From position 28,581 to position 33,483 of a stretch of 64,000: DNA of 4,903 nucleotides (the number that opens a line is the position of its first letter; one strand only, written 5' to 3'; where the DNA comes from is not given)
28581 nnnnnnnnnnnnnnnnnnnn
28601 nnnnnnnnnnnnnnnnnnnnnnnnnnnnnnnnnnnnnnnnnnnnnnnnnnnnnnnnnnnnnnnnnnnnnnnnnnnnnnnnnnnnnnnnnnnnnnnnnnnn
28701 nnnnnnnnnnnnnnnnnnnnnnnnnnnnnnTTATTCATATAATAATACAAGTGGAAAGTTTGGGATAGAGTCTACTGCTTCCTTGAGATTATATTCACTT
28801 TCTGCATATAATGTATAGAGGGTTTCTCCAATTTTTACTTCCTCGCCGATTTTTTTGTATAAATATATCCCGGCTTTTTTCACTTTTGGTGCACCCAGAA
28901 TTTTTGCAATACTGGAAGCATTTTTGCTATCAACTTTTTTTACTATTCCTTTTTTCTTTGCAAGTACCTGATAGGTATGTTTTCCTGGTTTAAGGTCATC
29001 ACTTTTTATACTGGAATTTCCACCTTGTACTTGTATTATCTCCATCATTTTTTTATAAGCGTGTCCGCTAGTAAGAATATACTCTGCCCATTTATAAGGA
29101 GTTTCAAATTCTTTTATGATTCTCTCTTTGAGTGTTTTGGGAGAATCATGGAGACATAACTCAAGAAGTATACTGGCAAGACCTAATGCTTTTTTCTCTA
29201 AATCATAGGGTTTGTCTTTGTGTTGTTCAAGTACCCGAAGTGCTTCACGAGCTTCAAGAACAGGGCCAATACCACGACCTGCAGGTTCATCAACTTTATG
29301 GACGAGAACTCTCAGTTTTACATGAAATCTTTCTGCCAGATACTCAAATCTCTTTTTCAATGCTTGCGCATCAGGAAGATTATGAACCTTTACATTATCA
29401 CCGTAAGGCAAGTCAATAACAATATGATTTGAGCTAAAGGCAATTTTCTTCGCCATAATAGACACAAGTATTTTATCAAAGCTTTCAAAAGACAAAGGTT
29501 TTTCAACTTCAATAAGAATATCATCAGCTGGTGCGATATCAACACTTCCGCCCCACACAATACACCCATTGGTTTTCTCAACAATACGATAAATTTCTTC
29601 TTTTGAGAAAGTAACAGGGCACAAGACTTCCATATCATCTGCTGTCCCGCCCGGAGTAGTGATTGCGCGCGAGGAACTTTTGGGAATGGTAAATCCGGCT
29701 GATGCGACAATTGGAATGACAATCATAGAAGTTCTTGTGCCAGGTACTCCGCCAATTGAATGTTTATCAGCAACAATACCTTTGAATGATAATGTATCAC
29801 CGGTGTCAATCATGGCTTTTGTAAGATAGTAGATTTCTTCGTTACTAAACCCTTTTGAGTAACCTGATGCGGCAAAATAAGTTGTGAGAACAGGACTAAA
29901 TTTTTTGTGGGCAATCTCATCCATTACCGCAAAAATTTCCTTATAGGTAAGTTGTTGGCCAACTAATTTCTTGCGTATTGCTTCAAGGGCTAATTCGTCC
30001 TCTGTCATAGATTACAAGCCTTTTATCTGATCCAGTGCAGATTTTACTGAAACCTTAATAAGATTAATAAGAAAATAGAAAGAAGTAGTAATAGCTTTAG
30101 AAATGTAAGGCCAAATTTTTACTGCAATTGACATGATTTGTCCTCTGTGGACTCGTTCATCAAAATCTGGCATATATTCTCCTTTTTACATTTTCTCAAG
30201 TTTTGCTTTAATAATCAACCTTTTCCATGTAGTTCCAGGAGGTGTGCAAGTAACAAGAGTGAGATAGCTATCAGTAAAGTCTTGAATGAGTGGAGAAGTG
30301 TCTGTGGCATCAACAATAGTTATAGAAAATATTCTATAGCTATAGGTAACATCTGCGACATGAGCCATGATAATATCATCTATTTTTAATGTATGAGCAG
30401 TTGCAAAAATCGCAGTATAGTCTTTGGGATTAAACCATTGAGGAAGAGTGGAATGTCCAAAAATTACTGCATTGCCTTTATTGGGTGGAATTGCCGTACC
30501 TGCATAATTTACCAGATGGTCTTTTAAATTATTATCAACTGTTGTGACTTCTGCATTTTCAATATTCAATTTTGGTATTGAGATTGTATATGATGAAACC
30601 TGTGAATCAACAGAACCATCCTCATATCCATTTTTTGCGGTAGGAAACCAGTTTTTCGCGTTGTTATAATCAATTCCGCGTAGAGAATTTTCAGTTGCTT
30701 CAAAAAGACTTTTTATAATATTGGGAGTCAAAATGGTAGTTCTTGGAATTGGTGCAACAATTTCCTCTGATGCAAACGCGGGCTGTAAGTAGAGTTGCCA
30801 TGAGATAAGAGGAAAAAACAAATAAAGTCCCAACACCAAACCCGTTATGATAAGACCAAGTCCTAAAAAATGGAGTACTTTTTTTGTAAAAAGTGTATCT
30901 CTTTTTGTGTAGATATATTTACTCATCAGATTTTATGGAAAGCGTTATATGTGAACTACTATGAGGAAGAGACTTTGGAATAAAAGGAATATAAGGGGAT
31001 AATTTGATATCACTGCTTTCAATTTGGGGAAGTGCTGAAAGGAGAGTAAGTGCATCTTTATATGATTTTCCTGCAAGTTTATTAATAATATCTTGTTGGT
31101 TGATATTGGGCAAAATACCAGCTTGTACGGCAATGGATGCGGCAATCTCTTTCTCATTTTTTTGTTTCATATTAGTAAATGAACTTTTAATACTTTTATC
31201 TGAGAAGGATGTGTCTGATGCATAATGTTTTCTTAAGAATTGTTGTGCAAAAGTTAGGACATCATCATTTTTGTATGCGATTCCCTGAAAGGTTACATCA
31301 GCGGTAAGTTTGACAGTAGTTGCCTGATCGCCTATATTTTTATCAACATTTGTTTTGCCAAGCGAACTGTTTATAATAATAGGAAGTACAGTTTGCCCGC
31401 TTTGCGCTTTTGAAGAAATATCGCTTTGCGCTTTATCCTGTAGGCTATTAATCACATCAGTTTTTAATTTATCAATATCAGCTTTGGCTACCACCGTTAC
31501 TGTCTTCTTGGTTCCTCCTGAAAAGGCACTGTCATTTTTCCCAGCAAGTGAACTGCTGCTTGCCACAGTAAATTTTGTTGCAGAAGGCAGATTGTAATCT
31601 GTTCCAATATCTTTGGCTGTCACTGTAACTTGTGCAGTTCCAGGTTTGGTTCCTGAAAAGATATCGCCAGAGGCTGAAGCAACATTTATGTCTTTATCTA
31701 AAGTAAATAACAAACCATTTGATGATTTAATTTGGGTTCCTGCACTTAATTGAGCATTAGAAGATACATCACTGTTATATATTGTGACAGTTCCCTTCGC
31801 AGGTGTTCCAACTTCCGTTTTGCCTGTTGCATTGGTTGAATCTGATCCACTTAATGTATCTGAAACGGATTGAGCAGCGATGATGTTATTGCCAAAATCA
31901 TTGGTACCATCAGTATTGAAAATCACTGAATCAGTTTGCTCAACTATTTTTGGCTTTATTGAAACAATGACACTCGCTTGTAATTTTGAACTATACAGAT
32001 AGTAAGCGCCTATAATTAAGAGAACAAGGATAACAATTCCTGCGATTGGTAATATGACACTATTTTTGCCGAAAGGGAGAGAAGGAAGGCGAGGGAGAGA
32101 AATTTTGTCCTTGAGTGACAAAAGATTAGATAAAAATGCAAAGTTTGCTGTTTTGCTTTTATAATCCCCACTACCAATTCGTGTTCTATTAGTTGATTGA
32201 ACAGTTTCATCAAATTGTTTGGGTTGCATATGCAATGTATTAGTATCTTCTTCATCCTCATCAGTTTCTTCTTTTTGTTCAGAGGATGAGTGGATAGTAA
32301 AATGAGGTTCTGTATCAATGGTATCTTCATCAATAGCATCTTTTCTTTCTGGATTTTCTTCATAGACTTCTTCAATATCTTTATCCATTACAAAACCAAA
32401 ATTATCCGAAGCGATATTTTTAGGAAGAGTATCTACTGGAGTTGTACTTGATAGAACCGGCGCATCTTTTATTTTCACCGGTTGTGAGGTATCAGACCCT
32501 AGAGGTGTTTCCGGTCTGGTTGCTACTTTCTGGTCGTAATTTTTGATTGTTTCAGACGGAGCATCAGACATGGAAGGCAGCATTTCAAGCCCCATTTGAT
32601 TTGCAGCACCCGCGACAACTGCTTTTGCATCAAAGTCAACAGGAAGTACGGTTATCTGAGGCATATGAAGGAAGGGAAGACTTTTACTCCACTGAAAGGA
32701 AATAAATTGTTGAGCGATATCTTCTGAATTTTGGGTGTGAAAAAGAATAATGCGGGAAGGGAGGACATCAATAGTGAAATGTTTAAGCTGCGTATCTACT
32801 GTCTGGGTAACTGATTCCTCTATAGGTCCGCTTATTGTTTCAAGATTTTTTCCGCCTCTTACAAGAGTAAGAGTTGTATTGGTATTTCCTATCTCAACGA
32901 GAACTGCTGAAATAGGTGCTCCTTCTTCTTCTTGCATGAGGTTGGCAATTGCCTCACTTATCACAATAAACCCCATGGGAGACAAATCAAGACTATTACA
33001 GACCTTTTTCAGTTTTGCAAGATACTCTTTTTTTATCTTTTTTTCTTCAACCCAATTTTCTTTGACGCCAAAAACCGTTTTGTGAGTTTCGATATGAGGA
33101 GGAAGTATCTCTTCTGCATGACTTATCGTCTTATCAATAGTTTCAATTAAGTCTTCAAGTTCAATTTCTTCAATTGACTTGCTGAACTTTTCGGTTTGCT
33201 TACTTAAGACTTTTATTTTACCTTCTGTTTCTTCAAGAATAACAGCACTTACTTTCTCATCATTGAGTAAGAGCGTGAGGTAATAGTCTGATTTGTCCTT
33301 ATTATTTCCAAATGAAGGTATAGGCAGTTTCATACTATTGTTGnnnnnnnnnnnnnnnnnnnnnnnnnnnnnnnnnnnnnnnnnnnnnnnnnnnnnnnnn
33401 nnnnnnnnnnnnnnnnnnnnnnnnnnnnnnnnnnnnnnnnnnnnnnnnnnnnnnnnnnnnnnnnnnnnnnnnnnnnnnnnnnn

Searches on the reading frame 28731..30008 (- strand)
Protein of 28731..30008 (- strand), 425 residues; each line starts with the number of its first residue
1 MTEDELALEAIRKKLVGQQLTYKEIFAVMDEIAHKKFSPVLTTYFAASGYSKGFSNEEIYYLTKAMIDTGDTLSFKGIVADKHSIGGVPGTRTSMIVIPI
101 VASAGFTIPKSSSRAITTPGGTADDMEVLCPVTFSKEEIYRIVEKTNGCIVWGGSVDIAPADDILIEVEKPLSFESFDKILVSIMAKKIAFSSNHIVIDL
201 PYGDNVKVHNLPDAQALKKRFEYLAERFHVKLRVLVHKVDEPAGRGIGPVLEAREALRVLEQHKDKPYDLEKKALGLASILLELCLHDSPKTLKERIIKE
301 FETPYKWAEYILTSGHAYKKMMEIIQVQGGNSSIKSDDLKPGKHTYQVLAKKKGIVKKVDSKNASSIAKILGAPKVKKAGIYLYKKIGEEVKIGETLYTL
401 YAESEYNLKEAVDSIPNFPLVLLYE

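Call 60: search_protein_families(library=pfam, proteins=[window:28731-30008:-], max_evalue=0.00001)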
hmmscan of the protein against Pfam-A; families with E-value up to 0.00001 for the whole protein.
window:28731-30008:- (425 aa): 3 families
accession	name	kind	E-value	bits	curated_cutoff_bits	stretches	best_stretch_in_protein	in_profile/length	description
PF02885.22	Glycos_trans_3N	-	5.7e-12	45.6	26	1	9-70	2-63/63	Glycosyl transferase family, helical bundle domain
PF07831.19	PYNP_C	-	7.2e-10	38.8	27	1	356-415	2-68/75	Pyrimidine nucleoside phosphorylase C-terminal domain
PF00591.27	Glycos_transf_3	-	2.6e-09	37.5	27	1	78-180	3-106/253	Glycosyl transferase family, a/b domain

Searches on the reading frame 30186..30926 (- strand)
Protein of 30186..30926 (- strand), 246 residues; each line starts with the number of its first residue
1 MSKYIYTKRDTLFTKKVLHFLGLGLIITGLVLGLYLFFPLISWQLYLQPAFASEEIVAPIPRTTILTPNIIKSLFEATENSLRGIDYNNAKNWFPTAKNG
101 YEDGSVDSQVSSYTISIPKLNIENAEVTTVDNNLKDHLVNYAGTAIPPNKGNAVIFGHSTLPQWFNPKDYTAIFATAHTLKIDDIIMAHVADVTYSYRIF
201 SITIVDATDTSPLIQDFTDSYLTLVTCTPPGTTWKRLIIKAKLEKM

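Call 60: search_protein_families(library=pfam, proteins=[window:30186-30926:-], max_evalue=0.00001)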
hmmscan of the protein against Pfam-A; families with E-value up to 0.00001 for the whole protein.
window:30186-30926:- (246 aa): 1 family
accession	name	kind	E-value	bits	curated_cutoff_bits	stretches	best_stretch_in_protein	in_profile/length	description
PF04203.18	Sortase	-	3.3e-18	66.1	26.6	1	115-243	1-124/125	Sortase domain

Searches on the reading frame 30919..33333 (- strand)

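Call 60: search_protein_families(library=pfam, proteins=[window:30919-33333:-], max_evalue=0.00001)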
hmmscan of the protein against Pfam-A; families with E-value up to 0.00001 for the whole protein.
window:30919-33333:- (804 aa): 1 family
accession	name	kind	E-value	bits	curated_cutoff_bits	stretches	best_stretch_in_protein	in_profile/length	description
PF04865.19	Baseplate_J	-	7.5e-06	25.9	21.1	1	509-608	20-110/255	Baseplate J-like protein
